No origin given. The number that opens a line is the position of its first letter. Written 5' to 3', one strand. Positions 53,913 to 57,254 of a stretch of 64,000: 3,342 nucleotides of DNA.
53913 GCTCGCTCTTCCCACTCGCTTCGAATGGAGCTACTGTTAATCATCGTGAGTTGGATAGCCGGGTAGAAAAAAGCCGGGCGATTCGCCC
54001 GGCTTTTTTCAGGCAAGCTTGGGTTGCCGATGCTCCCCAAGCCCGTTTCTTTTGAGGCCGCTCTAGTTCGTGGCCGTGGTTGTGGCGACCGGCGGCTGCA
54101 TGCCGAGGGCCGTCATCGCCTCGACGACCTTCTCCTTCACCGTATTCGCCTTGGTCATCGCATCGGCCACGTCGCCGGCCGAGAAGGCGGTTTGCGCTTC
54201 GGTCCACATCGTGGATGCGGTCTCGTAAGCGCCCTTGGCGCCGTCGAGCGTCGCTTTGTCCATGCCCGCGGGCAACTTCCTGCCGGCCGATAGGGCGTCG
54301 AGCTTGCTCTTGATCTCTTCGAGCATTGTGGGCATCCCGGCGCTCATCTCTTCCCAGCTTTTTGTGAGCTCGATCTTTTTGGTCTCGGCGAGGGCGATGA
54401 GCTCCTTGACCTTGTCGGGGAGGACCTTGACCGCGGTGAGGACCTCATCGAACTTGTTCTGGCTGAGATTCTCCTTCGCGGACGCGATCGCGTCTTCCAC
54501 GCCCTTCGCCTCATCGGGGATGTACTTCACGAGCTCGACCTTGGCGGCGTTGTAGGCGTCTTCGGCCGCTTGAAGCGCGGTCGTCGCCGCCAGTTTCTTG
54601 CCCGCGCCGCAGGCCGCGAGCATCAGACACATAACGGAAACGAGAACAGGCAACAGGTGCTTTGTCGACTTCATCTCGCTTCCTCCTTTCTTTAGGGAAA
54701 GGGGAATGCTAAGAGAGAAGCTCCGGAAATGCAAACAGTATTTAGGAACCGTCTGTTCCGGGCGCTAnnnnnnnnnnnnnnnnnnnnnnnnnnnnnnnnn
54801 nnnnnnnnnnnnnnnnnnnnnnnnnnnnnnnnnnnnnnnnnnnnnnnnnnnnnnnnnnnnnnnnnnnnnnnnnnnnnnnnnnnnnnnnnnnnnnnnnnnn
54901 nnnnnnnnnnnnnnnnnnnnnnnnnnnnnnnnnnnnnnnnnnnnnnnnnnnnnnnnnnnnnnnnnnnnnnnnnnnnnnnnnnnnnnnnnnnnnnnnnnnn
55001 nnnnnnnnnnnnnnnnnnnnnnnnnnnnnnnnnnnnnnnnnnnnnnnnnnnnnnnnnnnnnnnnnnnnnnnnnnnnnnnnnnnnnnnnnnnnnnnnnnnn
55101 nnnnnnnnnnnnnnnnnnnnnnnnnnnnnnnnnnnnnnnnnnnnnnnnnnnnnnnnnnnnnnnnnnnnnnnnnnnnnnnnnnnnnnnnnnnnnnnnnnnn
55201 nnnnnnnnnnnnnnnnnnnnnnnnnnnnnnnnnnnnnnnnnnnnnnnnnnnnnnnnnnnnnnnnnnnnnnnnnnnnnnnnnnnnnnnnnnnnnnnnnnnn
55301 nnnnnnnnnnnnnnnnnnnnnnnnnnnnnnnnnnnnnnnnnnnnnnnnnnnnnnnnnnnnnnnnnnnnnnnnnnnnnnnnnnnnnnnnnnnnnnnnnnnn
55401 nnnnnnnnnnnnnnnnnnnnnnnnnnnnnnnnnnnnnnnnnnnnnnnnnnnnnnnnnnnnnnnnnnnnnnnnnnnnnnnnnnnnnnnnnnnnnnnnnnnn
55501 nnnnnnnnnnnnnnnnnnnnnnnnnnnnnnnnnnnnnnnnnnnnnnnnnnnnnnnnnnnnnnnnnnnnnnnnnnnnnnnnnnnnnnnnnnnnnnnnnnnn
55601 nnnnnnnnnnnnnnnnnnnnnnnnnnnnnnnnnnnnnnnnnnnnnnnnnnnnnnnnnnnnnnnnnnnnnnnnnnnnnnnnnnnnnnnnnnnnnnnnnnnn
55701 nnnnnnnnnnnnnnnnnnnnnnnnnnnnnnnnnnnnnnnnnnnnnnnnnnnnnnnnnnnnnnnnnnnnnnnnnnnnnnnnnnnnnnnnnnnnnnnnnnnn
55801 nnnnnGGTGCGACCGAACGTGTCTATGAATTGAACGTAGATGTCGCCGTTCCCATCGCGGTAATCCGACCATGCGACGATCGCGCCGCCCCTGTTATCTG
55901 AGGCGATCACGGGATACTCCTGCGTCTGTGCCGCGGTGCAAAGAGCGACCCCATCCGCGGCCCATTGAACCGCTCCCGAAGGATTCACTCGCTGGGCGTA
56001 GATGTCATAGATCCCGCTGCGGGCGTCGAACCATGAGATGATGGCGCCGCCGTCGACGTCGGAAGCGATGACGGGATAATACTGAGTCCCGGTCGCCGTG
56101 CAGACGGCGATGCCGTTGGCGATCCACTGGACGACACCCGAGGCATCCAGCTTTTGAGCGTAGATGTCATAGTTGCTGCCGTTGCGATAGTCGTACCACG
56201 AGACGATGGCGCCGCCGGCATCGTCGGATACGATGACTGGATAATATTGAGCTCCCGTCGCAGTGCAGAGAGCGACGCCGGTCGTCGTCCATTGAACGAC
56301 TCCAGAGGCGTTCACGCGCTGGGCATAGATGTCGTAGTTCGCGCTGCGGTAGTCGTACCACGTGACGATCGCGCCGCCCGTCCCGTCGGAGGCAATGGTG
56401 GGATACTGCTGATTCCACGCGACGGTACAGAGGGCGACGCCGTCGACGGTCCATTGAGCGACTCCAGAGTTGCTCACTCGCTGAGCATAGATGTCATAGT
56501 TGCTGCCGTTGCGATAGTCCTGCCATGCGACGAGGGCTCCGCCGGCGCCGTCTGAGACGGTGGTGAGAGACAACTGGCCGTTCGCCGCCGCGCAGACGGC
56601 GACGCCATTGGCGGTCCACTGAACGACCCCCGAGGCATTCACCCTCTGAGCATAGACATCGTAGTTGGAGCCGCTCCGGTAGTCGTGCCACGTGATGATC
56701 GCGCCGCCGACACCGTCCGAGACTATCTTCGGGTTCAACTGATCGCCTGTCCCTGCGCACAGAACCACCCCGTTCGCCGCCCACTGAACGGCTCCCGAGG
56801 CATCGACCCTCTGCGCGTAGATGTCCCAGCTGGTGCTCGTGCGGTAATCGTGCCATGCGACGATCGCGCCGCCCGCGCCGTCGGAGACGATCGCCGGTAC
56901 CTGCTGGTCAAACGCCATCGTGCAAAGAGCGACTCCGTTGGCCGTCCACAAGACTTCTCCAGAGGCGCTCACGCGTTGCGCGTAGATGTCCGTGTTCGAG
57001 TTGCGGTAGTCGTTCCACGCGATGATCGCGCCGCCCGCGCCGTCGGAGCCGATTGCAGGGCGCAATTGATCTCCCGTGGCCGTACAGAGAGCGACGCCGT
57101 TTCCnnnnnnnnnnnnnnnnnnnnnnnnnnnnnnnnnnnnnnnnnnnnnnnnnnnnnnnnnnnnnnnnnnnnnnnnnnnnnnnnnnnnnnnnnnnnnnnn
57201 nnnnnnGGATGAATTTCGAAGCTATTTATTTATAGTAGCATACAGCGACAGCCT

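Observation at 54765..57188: T9SS-tailed secreted protein with eight near-identical Cys-containing 54-aa repeats encoded by tandem 162-bp DNA repeats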

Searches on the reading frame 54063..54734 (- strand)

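Call 16: search_protein_families(library=pfam, proteins=[window:54063-54734:-], max_evalue=0.001)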
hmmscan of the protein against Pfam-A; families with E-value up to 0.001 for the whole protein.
window:54063-54734:- (223 aa): 0 families

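Call 43: search_protein_families(library=ncbifam, proteins=[window:54063-54734:-], max_evalue=0.1)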
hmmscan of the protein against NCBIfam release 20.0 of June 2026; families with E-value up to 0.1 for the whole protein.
window:54063-54734:- (223 aa): 5 families
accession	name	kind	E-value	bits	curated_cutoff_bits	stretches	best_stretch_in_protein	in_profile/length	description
NF004943.0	PRK06292.2-1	equivalog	0.0025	16.6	432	1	101-209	218-328/456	dihydrolipoyl dehydrogenase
TIGR03302.1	OM_YfiO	subfamily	0.0027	17.2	81.4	1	29-71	4-47/239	outer membrane protein assembly factor BamD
NF033209.1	16S_rRNA_Rmt_B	exception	0.016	14.7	525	1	160-208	46-93/251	RmtB family 16S rRNA (guanine(1405)-N(7))-methyltransferase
TIGR03559.1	F420_Rv3520c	subfamily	0.02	13.9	335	1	89-153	21-86/325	LLM class F420-dependent oxidoreductase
NF047847.2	SS_mature_LptM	equivalog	0.081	13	27.7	0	21-43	1-21/31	LPS translocon maturation chaperone LptM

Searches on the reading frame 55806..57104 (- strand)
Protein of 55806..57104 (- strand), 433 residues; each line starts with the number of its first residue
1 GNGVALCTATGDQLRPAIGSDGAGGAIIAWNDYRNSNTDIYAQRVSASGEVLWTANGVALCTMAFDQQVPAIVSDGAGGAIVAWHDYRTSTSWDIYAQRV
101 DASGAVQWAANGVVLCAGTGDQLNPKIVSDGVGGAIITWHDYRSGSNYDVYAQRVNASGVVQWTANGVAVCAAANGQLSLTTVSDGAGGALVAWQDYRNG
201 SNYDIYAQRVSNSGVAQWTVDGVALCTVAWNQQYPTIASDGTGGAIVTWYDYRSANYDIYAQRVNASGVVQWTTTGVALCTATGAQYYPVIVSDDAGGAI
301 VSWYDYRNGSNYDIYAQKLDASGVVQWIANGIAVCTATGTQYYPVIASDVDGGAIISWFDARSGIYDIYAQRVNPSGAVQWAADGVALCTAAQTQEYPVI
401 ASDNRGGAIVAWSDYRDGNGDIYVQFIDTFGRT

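Call 53: search_protein_representatives(protein=window:55806-57104:-)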
Query: 433 residues. Proteins with E-value up to 0.001 (for the whole library): 29462; up to 1e-10: 19877; up to 1e-30: 9002. The best 150 are listed.
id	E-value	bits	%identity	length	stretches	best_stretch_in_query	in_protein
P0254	0.0e+00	1449.7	56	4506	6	46-339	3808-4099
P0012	0.0e+00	1304.0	51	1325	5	1-341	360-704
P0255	0.0e+00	1235.6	41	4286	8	15-427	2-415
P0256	0.0e+00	1191.9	57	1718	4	66-419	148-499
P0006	0.0e+00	1145.5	50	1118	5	16-388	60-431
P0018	0.0e+00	1118.2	60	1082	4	72-419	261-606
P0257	0.0e+00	1066.5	51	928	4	2-339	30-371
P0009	0.0e+00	1060.0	49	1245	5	58-390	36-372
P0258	0.0e+00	1035.3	54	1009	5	95-377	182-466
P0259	0.0e+00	1023.2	56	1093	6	94-423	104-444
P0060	1.2e-293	990.4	52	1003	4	2-339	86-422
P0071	3.3e-293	988.9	61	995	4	2-418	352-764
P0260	1.3e-290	980.4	52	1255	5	2-276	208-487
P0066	7.7e-290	977.8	49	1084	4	38-418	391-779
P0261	5.6e-284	958.5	38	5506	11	51-422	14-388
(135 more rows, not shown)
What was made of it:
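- The blade module is spread over 29,462 clusters in many architectures, with proteins up to 5,506 aa (call 53).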

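Call 55: search_protein_families(library=pfam, alignment_id=A3, max_evalue=0.0001)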
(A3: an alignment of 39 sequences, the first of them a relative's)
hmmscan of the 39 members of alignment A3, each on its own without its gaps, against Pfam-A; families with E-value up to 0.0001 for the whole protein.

A. member 1, P0256 (1718 aa): 1 family
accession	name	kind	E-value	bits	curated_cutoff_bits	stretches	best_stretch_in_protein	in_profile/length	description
PF13860.13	FlgD_ig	-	1e-10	41.9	27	1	1644-1705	14-75/79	FlgD Ig-like domain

B. families by the number of members that match (of 39 scanned): 23 families
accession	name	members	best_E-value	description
PF13860.13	FlgD_ig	11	1e-10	FlgD Ig-like domain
PF07372.17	DUF1491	9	1.1e-14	Protein of unknown function (DUF1491)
PF13448.11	DUF4114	6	2.4e-08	Domain of unknown function (DUF4114)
PF18962.6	Por_Secre_tail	5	8.6e-17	Secretion system C-terminal sorting domain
PF21910.2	GH85_C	3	1e-12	GH85 endohexosaminidases, C-terminal domain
PF18911.6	PKD_4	2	2.7e-24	PKD domain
PF00801.26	PKD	2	8.8e-17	PKD domain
PF24797.1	Beta-prop_WDR35_TULP_N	2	1.8e-06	WDR35/TULP4 N-terminal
PF19408.5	PKD_6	1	3.6e-25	PKD-like domain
PF17963.7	Big_9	1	5.4e-18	Bacterial Ig domain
PF17892.7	Cadherin_5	1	8e-15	Cadherin-like domain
PF00932.25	LTD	1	4.2e-13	Lamin Tail Domain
PF22073.2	Cep192_D4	1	1.5e-09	Cep192 domain 4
PF06832.18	BiPBP_C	1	1.1e-08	Penicillin-Binding Protein C-terminus Family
PF03640.20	Lipoprotein_15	1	1.6e-08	Secreted repeat of unknown function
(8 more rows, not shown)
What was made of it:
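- In 39 relatives the partner domains are almost all non-catalytic (call 55).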

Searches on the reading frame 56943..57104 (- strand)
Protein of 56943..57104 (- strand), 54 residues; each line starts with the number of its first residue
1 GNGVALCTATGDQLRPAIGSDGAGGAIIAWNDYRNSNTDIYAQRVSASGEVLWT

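Call 52: search_solved_structures(query=A2, max_evalue=10, show_alignments=3)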
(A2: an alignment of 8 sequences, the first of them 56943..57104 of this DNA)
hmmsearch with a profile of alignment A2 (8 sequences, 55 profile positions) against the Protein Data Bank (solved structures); distinct sequences matched with E-value up to 10: 0.
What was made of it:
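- On PLL-type propeller lectins (CV39L): The blade profile finds no PDB sequence at E up to 10 (call 52).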
